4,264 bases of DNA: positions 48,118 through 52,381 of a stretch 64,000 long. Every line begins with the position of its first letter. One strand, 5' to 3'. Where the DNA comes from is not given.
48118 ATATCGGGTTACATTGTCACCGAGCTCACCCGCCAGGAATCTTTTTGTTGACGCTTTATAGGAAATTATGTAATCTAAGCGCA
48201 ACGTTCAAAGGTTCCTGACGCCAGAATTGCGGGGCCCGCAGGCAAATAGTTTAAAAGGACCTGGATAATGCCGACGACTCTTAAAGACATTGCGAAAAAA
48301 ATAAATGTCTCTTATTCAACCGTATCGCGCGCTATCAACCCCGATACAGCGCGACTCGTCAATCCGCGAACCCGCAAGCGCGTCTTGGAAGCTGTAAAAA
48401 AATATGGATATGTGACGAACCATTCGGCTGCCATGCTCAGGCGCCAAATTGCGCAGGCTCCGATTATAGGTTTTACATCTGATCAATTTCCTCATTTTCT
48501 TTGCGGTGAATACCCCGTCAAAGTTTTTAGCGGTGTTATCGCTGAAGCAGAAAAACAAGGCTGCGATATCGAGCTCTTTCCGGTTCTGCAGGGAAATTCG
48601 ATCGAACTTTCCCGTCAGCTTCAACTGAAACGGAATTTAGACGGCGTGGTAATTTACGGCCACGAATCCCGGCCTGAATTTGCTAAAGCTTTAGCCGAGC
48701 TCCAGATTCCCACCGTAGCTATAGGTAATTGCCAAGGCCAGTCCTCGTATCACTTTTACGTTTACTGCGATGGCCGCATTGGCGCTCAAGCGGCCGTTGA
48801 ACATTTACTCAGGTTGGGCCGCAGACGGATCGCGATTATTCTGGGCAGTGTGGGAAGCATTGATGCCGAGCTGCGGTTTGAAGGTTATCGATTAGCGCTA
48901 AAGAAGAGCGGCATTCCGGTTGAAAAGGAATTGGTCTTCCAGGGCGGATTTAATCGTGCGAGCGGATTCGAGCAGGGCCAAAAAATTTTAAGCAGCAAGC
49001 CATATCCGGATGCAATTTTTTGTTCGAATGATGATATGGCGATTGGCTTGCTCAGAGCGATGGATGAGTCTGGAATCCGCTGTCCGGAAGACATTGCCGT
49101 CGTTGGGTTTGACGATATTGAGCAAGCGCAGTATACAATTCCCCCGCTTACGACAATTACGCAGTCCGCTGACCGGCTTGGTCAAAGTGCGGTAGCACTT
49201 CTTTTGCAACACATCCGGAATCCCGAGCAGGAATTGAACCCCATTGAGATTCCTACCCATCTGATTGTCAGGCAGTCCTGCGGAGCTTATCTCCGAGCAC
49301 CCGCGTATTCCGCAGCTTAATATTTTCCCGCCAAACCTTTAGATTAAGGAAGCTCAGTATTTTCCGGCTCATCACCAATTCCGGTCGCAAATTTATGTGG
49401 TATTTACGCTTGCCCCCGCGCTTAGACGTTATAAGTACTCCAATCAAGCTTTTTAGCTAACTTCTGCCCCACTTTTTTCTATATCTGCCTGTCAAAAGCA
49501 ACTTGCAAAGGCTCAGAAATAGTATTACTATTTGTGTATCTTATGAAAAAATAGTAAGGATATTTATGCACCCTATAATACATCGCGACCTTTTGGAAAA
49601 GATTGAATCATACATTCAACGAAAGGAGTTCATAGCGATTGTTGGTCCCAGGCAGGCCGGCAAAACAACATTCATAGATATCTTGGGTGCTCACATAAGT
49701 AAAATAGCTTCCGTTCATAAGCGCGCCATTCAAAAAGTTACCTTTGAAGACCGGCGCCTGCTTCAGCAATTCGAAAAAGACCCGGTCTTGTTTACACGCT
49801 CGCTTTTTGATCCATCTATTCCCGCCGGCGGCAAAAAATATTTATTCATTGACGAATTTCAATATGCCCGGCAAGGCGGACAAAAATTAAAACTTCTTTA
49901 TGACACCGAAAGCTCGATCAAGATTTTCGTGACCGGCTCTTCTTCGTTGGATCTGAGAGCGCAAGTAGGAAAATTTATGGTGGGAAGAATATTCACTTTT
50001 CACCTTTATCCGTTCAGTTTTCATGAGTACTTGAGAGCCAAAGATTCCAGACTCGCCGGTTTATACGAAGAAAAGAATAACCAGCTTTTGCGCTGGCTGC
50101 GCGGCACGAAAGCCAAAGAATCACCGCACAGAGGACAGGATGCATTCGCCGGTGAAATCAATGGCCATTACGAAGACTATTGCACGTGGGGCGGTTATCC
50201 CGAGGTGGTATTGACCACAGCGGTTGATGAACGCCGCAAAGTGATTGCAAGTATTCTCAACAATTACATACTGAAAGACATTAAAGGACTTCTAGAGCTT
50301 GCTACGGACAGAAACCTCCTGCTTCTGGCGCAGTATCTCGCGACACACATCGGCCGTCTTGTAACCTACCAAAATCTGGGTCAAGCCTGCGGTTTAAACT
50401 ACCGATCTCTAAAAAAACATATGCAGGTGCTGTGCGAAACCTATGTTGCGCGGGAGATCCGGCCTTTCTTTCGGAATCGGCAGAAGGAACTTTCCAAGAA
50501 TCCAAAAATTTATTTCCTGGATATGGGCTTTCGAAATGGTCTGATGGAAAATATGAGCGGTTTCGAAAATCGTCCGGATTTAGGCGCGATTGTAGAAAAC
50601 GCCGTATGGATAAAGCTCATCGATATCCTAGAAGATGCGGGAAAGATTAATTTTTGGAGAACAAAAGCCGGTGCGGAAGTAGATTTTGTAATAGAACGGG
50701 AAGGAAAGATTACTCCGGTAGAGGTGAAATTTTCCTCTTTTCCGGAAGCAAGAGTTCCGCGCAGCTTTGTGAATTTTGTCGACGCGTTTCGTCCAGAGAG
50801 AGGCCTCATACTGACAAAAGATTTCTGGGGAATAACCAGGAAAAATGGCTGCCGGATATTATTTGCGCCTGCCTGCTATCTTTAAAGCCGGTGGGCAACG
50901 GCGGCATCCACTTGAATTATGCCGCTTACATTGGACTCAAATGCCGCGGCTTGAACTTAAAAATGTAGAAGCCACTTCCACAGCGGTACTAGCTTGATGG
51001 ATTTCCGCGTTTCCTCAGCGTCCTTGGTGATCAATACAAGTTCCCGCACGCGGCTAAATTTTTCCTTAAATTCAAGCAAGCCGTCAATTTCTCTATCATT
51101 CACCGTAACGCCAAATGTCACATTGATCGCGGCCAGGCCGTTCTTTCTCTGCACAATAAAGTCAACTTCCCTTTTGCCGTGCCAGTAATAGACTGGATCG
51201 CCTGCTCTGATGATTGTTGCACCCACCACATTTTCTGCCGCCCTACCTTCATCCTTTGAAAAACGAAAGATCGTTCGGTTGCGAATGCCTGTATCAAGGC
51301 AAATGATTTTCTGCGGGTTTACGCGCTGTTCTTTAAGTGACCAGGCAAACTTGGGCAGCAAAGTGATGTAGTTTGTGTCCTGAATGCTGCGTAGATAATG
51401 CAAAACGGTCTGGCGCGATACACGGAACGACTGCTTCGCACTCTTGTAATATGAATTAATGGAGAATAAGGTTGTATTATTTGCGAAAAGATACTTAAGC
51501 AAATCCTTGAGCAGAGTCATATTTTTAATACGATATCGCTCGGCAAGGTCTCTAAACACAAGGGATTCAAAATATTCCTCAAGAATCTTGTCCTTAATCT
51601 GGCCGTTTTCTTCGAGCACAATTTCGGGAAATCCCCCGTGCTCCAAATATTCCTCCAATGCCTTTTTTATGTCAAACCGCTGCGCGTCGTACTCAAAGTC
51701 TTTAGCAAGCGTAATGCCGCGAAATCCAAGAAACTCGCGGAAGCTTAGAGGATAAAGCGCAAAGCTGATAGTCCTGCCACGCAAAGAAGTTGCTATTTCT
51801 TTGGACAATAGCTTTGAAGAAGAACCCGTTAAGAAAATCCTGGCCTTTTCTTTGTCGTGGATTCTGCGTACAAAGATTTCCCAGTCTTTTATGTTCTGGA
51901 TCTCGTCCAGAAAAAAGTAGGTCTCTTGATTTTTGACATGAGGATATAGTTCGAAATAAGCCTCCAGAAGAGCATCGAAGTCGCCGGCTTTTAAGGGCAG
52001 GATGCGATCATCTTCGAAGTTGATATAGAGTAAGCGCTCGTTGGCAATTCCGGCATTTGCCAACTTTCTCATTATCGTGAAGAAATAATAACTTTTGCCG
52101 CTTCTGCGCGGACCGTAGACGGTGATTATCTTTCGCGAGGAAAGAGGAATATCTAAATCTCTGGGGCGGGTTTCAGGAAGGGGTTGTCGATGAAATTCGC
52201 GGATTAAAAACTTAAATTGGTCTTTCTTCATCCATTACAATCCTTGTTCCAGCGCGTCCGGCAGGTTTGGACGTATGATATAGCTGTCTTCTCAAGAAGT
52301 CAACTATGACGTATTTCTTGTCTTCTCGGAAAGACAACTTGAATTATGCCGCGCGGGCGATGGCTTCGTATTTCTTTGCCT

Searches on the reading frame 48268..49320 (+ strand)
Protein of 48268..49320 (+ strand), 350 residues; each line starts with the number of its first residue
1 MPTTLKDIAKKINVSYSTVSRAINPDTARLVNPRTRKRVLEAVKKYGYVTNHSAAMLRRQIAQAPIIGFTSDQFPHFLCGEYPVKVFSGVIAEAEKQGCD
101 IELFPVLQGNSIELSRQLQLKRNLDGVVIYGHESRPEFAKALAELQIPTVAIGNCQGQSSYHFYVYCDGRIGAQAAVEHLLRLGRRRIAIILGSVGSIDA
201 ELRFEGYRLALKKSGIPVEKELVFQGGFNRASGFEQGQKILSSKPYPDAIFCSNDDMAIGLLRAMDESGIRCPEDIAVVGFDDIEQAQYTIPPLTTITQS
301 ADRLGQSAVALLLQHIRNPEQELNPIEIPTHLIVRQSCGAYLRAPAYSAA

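Call 26: search_protein_families(library=pfam, proteins=[window:48268-49320:+], max_evalue=0.001)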
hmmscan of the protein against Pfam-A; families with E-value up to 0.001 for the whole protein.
window:48268-49320:+ (350 aa): 4 families
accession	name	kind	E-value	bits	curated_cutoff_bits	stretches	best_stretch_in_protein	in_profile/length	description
PF13377.12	Peripla_BP_3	-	3e-40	138.5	26.5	1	177-338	1-167/167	Periplasmic binding protein-like domain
PF00532.27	Peripla_BP_1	-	6.7e-23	82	22.2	1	85-333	18-278/281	Periplasmic binding proteins and sugar binding domain of LacI family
PF13407.12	Peripla_BP_4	-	1.1e-15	58.4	35.1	1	123-317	55-255/258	Periplasmic binding protein domain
PF00356.27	LacI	-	5.6e-13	48.9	27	1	4-51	1-46/46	Bacterial regulatory proteins, lacI family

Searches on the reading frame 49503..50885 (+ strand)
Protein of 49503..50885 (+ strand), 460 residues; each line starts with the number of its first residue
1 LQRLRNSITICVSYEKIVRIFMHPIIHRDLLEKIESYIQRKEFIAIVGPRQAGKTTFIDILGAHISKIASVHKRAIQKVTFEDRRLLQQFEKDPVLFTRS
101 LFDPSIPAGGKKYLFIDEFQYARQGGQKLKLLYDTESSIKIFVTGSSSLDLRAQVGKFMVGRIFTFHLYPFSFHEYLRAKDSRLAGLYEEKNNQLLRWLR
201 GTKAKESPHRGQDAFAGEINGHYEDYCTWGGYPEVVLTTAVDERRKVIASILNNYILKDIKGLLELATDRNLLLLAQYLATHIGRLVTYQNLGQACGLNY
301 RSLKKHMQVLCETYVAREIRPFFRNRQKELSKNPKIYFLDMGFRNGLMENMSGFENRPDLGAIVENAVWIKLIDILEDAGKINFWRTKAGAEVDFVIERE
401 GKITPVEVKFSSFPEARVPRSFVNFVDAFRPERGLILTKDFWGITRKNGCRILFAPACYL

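Call 26: search_protein_families(library=pfam, proteins=[window:49503-50885:+], max_evalue=0.001)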
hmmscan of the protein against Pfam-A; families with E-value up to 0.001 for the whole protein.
window:49503-50885:+ (460 aa): 2 families
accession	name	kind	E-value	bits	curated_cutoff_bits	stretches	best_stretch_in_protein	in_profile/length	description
PF13635.12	DUF4143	-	2.6e-31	109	28.1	1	258-410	2-159/160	Domain of unknown function (DUF4143)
PF13173.12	AAA_14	-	3.7e-28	98.6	27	1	42-177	3-129/129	AAA domain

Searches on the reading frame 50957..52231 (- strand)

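Call 26: search_protein_families(library=pfam, proteins=[window:50957-52231:-], max_evalue=0.001)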
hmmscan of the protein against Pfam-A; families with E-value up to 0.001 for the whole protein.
window:50957-52231:- (424 aa): 2 families
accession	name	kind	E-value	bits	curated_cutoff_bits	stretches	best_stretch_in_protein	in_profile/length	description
PF13173.12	AAA_14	-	1.2e-37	129.2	27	1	33-168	2-129/129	AAA domain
PF13635.12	DUF4143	-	2.2e-19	70.2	28.1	1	227-371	2-157/160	Domain of unknown function (DUF4143)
